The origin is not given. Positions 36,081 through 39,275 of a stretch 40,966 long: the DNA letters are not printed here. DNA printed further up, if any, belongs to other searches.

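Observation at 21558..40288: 18.7-kb unidirectional 14-gene cluster combining glycan assembly, unknown large envelope proteins and two signalling layers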

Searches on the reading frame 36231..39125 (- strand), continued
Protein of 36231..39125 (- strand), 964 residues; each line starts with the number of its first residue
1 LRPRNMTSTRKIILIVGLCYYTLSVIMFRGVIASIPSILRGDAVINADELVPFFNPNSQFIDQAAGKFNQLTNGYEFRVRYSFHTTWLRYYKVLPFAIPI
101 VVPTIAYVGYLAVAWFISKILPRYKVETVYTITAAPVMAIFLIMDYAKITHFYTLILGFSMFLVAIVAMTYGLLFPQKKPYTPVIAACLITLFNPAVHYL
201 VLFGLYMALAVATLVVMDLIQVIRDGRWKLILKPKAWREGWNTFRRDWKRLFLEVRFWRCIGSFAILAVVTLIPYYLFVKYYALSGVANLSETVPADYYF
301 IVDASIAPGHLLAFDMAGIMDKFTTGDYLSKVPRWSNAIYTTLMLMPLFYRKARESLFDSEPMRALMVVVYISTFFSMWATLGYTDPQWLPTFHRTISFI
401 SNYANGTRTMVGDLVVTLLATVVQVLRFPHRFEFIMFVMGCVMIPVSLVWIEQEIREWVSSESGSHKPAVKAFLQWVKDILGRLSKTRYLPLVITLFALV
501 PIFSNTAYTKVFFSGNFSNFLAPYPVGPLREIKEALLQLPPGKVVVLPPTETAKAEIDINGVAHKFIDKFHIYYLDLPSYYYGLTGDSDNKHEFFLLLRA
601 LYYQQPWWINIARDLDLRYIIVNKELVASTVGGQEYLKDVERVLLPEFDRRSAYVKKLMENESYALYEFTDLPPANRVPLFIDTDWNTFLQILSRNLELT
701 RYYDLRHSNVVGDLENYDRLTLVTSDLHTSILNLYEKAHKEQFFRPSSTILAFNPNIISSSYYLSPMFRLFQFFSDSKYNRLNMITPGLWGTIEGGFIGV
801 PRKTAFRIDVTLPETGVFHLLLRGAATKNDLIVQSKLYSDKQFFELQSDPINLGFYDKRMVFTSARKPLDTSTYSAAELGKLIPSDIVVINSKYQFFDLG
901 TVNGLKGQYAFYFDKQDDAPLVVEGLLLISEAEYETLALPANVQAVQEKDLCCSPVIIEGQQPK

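Call 37: fold_search(model_id=the predicted structure, library=pdb)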
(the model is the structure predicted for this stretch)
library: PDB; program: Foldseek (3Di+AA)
matches with E <= 10: 880; with E <= 0.001: 10
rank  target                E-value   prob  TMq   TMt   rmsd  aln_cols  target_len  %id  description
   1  6w98_A                8.9e-08  1.00  0.36  0.28  14.0      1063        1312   10  Single-Particle Cryo-EM Structure of Arabinofuranosyltransferase AftD from Mycobacteria (released 2020-05-13)
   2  6wby                  1.8e-06  1.00  0.32  0.26  14.6      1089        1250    9  Single-Particle Cryo-EM Structure of Arabinofuranosyltransferase AftD from Mycobacteria, Mutant R1389S Class 2 (released 2020-05-13)
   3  6wbx                  5.1e-06  1.00  0.33  0.27  16.1      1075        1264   11  Single-Particle Cryo-EM Structure of Arabinofuranosyltransferase AftD from Mycobacteria, Mutant R1389S Class 1 (released 2020-05-13)
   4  7oci_F                3.5e-05  1.00  0.30  0.42  13.1       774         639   12  Cryo-EM structure of yeast Ost6p containing oligosaccharyltransferase complex (released 2022-02-16)
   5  9n9j_I                6.6e-05  1.00  0.28  0.36  20.6       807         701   10  Structure of a GRP94 folding intermediate engaged with a CCDC134- and FKBP11-bound secretory translocon (released 2025-11-19)
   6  8b6l_I                1.4e-04  1.00  0.26  0.34  20.7       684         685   11  Subtomogram average of the human Sec61-TRAP-OSTA-translocon (released 2022-12-07)
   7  8hhe_A                1.5e-04  1.00  0.10  0.14   6.1       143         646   12  Crystal structure of Cry5B from Bacillus thuringiensis at 4.5 A resolution (released 2022-12-07)
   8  8hhe_B                2.6e-04  1.00  0.10  0.14   6.2       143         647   12  Crystal structure of Cry5B from Bacillus thuringiensis at 4.5 A resolution (released 2022-12-07)
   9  8if8_B                3.1e-04  1.00  0.30  0.43  11.9       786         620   11  Arabinosyltransferase AftA (released 2023-05-31)
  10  4d8m                  8.5e-04  1.00  0.10  0.16   6.1       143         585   12  Crystal structure of Bacillus thuringiensis Cry5B nematocidal toxin (released 2012-12-19)
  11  8pn9_A                3.3e-03  1.00  0.32  0.44  13.3       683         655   11  Structure of human oligosaccharyltransferase OST-A complex bound to NGI-1 (released 2024-05-08)
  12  1w99                  4.1e-03  1.00  0.10  0.16   5.5       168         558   11  Mosquito-larvicidal toxin Cry4Ba from Bacillus thuringiensis ssp. Israelensis (released 2005-04-11)
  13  4moa                  4.1e-03  1.00  0.08  0.13   8.4       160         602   10  Crystal structure of CRY4BA-R203Q TOXIN (released 2014-12-10)
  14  8j3x_B                5.5e-03  1.00  0.09  0.21   5.1       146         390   10  Crystal structure of CBM6E from Saccharophagus degradans (released 2024-04-24)
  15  6ovb                  5.5e-03  1.00  0.09  0.15   6.4       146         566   10  Crystal structure of a Bacillus thuringiensis Cry1Da tryptic core variant (released 2019-06-19)
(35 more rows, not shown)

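Call 38: search_protein_representatives(alignment_id=A1)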
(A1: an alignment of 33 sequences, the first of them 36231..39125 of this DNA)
Query: 33 sequences, 967 profile positions. Proteins with E-value up to 0.001 (for the whole library): 168; up to 1e-10: 145; up to 1e-30: 110. The best 150 are listed.
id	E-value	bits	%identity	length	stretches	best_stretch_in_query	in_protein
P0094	0.0e+00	1562.3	-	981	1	15-964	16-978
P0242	0.0e+00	1256.2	-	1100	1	18-959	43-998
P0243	1.2e-276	937.0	-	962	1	22-949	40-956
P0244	4.9e-269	911.7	-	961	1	20-941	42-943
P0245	2.0e-242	823.7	-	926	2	269-951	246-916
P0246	9.2e-242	821.5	-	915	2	267-931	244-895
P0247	1.0e-241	821.3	-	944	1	17-940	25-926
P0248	1.6e-240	817.3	-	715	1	335-959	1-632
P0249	2.3e-239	813.5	-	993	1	16-949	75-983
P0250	4.8e-236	802.5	-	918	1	28-944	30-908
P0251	1.5e-230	784.4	-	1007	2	273-905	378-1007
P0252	1.2e-225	768.1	-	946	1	10-951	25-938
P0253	1.7e-193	661.7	-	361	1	506-861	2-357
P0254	4.8e-174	597.3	-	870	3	275-855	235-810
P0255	4.9e-174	597.3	-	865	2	275-934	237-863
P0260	2.0e-135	469.5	-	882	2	272-873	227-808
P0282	2.8e-103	363.1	-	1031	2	271-865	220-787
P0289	9.0e-97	341.6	-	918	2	30-865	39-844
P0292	5.5e-93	329.0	-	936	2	31-832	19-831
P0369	4.7e-20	87.6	-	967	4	436-681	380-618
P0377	2.6e-16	75.3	-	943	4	433-553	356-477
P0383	1.1e-12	63.3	-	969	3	429-592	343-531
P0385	1.4e-11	59.6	-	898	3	59-207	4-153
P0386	3.0e-10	55.2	-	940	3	31-231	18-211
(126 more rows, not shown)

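Call 39: search_protein_families(library=pfam, proteins=[P0254, P0260, P0282, P0289, P0292, P0369, P0377, P0383, P0385, P0386], max_evalue=0.01)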
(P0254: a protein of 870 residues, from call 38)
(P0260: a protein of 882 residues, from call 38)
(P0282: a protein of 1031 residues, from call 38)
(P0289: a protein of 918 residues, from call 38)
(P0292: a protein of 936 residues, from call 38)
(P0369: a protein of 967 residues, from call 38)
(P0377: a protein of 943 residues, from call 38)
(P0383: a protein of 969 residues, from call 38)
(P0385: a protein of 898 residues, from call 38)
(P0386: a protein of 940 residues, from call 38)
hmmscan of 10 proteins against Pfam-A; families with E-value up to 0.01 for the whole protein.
P0254 (870 aa): 0 families

P0260 (882 aa): 0 families

P0282 (1031 aa): 1 family
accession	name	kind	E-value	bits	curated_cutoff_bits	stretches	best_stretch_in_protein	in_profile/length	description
PF02018.23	CBM_4_9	-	1.3e-05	26.1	25.9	1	881-1008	6-131/136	Carbohydrate binding domain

P0289 (918 aa): 0 families

P0292 (936 aa): 1 family
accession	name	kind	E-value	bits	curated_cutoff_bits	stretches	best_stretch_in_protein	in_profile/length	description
PF03944.20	Endotoxin_C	-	0.0023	18.7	21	0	798-906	28-138/142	delta endotoxin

P0369 (967 aa): 0 families

P0377 (943 aa): 0 families

P0383 (969 aa): 0 families

P0385 (898 aa): 0 families

P0386 (940 aa): 0 families

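Call 40: find_related_loci(query=A1, collection=genome_contigs, flank=10000)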
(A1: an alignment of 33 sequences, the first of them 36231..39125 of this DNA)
Query A1 (964 aa) in genome_contigs; peptide patterns used: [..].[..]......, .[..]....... (x = any residue, [..] = any of these).
141 stretches matched a pattern; 124 encode a relative of the query (tblastn E <= 1e-3); the best 80 are kept; 80 distinct loci.
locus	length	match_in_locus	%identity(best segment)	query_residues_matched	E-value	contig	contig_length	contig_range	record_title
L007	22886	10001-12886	84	2-963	0e+0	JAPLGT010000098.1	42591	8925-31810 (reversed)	MAG: Chloroflexota bacterium isolate LacPavin_0818_WC45_MAG_50_14 LacPavin_0818_WC45_scaffold_350431, whole genome shotg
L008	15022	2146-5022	84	1-963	0e+0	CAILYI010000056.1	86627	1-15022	MAG: uncultured Anaerolineae bacterium isolate Day6-6_bin-243 genome assembly, contig: bin-243:056/311, whole genome sho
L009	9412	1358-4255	83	1-963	0e+0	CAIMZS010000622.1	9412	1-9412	MAG: uncultured Anaerolineae bacterium isolate Umea1p4_bin-235 genome assembly, contig: bin-235:622/662, whole genome sh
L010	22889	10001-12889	69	3-961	0e+0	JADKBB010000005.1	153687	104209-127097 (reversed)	MAG: Candidatus Villigracilis proximus isolate Mari_MAXAC.029 tig00006499-10-1538550, whole genome shotgun sequence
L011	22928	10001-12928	67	6-964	0e+0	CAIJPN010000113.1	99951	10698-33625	MAG: uncultured Anaerolineae bacterium isolate LaPlata-7m-b_bin-480 genome assembly, contig: bin-480:113/237, whole geno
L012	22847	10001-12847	70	6-962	0e+0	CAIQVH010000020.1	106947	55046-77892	MAG: uncultured Anaerolineae bacterium isolate LaPlata-b_bin-3056 genome assembly, contig: bin-3056:20/38, whole genome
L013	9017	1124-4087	66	5-963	0e+0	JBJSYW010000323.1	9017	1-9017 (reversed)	MAG: Chloroflexota bacterium isolate samp_4434_semibin_103 samp_4434_1105794, whole genome shotgun sequence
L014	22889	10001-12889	65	2-962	0e+0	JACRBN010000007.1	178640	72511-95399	MAG: Chloroflexi bacterium isolate NC_groundwater_1621_Pr3_B-0.1um_59_22 SR-2_scaffold_141_1705348, whole genome shotgun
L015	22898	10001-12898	65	2-963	0e+0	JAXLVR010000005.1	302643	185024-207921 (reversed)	MAG: Anaerolineales bacterium isolate STL-CHL2 C1.270.fa-5, whole genome shotgun sequence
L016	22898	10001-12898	64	2-963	0e+0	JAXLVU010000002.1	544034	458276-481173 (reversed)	MAG: Anaerolineales bacterium isolate STL-CHL5 C4.92.fa-2, whole genome shotgun sequence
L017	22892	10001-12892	66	4-963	0e+0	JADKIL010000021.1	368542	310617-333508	MAG: Candidatus Villigracilis vicinus isolate Skiv_MAXAC.043 tig01155385-10-3681760, whole genome shotgun sequence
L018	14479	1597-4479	65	6-963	0e+0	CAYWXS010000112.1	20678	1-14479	MAG TPA_asm: uncultured Anaerolinea sp. isolate SRP284006_co1_157 genome assembly, contig: NODE_4221_length_20678_cov_11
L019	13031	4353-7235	65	6-963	0e+0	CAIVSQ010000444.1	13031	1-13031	MAG: uncultured Anaerolineae bacterium isolate Loclat_bin-05256 genome assembly, contig: bin-05256:444/612, whole genome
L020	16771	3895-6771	64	6-962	0e+0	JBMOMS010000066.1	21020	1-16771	MAG: Chloroflexota bacterium isolate Betzabe_MAG056 MAG056_66, whole genome shotgun sequence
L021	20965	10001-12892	63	8-963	0e+0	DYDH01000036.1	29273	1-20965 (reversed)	MAG TPA_asm: Herpetosiphon sp. isolate IMS_BF NODE_266_length_29336_cov_6.16687, whole genome shotgun sequence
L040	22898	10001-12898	53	1-963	0e+0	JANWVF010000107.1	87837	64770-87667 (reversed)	MAG: Thermoflexales bacterium isolate SKYG109 k141_590799, whole genome shotgun sequence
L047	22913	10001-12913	46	1-954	0e+0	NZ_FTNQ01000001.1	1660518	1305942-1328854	Microbacterium sp. RURRCA19A, whole genome shotgun sequence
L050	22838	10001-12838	44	11-954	0e+0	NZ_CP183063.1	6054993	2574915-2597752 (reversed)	Mycolicibacterium sp. SCSIO 43805 chromosome, complete genome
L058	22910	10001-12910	46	1-954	0e+0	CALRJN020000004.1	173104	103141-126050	MAG: Synechococcus sp. UW140 isolate JJ-K1D3-5-9-m1-bin267 genome assembly, contig: JJ-SE19A6-180-C21, whole genome shot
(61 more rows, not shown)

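Call 76: search_protein_families(library=pfam, proteins=[L047:7288-9918:+, L047:14506-15747:+, L047:18-1016:-, L047:1013-1378:-, L050:2-2272:+, L040:16737-20432:+, L058:18239-20320:+], max_evalue=0.0001)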
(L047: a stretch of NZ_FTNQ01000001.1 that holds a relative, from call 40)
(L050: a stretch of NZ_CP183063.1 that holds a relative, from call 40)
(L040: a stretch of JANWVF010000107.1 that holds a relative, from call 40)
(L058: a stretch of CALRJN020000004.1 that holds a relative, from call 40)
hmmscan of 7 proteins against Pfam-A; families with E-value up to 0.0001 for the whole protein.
L047:7288-9918:+ (876 aa): 4 families
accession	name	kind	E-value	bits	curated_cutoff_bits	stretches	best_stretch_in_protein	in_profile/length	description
PF02518.31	HATPase_c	-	3.7e-34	117.9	26.4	1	467-578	1-109/111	Histidine kinase-, DNA gyrase B-, and HSP90-like ATPase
PF00072.30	Response_reg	-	1.1e-24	87.2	30.2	1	637-748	1-109/111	Response regulator receiver domain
PF00512.31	HisKA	-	1.6e-19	70.1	26.9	1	355-420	1-66/66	His Kinase A (phospho-acceptor) domain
PF01627.28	Hpt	-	1.7e-09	38.2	24.6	1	784-859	1-78/84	Hpt domain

L047:14506-15747:+ (413 aa): 8 families
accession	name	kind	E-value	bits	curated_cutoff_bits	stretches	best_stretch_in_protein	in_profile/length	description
PF07992.20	Pyr_redox_2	-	1.2e-36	127.1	26.1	1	91-399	1-291/291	Pyridine nucleotide-disulphide oxidoreductase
PF13738.12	Pyr_redox_3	-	2.3e-16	60.4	30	1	226-382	157-305/305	Pyridine nucleotide-disulphide oxidoreductase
PF00070.33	Pyr_redox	-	4.2e-11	43.7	22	1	236-308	2-79/82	Pyridine nucleotide-disulphide oxidoreductase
PF12831.13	FAD_oxidored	-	6e-09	36.1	27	1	92-131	1-41/416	FAD dependent oxidoreductase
PF13450.12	NAD_binding_8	-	6.8e-07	29.9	21.9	1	95-144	1-49/68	NAD(P)-binding Rossmann-like domain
PF01946.23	Thi4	-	1.1e-06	28.5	26.2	1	91-128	18-57/235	Thi4 family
PF01266.30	DAO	-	1.2e-05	25.5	27.9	1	92-228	1-148/353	FAD dependent oxidoreductase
PF00890.30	FAD_binding_2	-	9.1e-05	22.3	20.4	0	92-132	1-42/414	FAD binding domain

L047:18-1016:- (332 aa): 1 family
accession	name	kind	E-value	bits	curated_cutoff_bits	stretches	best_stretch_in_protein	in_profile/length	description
PF03372.29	Exo_endo_phos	-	3.2e-27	96.1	24.5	1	99-306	1-225/225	Endonuclease/Exonuclease/phosphatase family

L047:1013-1378:- (121 aa): 1 family
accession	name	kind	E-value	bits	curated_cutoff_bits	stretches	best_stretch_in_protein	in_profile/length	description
PF00072.30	Response_reg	-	7.3e-16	58.8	30.2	1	5-111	2-109/111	Response regulator receiver domain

L050:2-2272:+ (757 aa): 7 families
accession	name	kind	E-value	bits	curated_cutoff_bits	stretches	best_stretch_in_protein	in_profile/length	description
PF02518.31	HATPase_c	-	7e-27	94.5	26.4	1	364-477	1-110/111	Histidine kinase-, DNA gyrase B-, and HSP90-like ATPase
PF00072.30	Response_reg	-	3.8e-26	91.9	30.2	1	501-614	1-110/111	Response regulator receiver domain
PF00512.31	HisKA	-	5.9e-16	58.7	26.9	1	249-317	1-66/66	His Kinase A (phospho-acceptor) domain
PF08447.18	PAS_3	-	1.1e-13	51.7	25.6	1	140-220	3-86/89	PAS fold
PF01627.28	Hpt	-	1.6e-08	35.1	24.6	1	665-739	2-80/84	Hpt domain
PF08448.16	PAS_4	-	3.6e-07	30.8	23.1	1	139-227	18-106/110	PAS fold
PF00989.32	PAS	-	1e-06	29.1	22.6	1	139-226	24-113/113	PAS fold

L040:16737-20432:+ (1232 aa): 12 families
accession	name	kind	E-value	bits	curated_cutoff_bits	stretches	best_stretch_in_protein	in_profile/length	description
PF00072.30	Response_reg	-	1.7e-44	150.9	30.2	2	1081-1196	1-110/111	Response regulator receiver domain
PF01590.32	GAF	-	6.5e-29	101.6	22.4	2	510-639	8-133/133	GAF domain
PF02518.31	HATPase_c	-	3.5e-28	98.7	26.4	1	787-901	1-109/111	Histidine kinase-, DNA gyrase B-, and HSP90-like ATPase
PF13426.13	PAS_9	-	2.2e-24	86.2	27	2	371-475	1-103/103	PAS domain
PF00512.31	HisKA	-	3.9e-24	84.9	26.9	1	676-740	2-66/66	His Kinase A (phospho-acceptor) domain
PF00989.32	PAS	-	1.3e-23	83.6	22.6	2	363-473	3-113/113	PAS fold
PF13185.12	GAF_2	-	1.6e-23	83.8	28.6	2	516-633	16-129/136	GAF domain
PF08448.16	PAS_4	-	7.7e-20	71.6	23.1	2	367-478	1-110/110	PAS fold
PF13492.12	GAF_3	-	4.2e-16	60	27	1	510-641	8-129/129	GAF domain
PF08447.18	PAS_3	-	7e-12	45.9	25.6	1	384-470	2-89/89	PAS fold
PF13188.13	PAS_8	-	1.2e-11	44.5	21.8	0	362-407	2-47/65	PAS domain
PF12860.13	PAS_7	-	3e-05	24.6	27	0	50-162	4-114/115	PAS fold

L058:18239-20320:+ (694 aa): 9 families
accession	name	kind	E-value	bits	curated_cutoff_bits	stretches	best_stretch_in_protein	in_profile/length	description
PF02518.31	HATPase_c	-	9.5e-30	103.7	26.4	1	583-693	2-110/111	Histidine kinase-, DNA gyrase B-, and HSP90-like ATPase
PF13426.13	PAS_9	-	4.4e-25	88.4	27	2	351-447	4-103/103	PAS domain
PF08448.16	PAS_4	-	4e-23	82.2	23.1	2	345-449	2-109/110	PAS fold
PF13185.12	GAF_2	-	1.3e-19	71.2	28.6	1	170-318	3-136/136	GAF domain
PF00512.31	HisKA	-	1e-17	64.3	26.9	1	468-535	1-65/66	His Kinase A (phospho-acceptor) domain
PF00989.32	PAS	-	1.7e-16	60.6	22.6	1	342-442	5-110/113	PAS fold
PF08447.18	PAS_3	-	1.4e-09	38.6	25.6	0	361-440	2-85/89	PAS fold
PF01590.32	GAF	-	1.3e-07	32.7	22.4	1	170-314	1-130/133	GAF domain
PF13188.13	PAS_8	-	4.2e-07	30.1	21.8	1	342-392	5-55/65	PAS domain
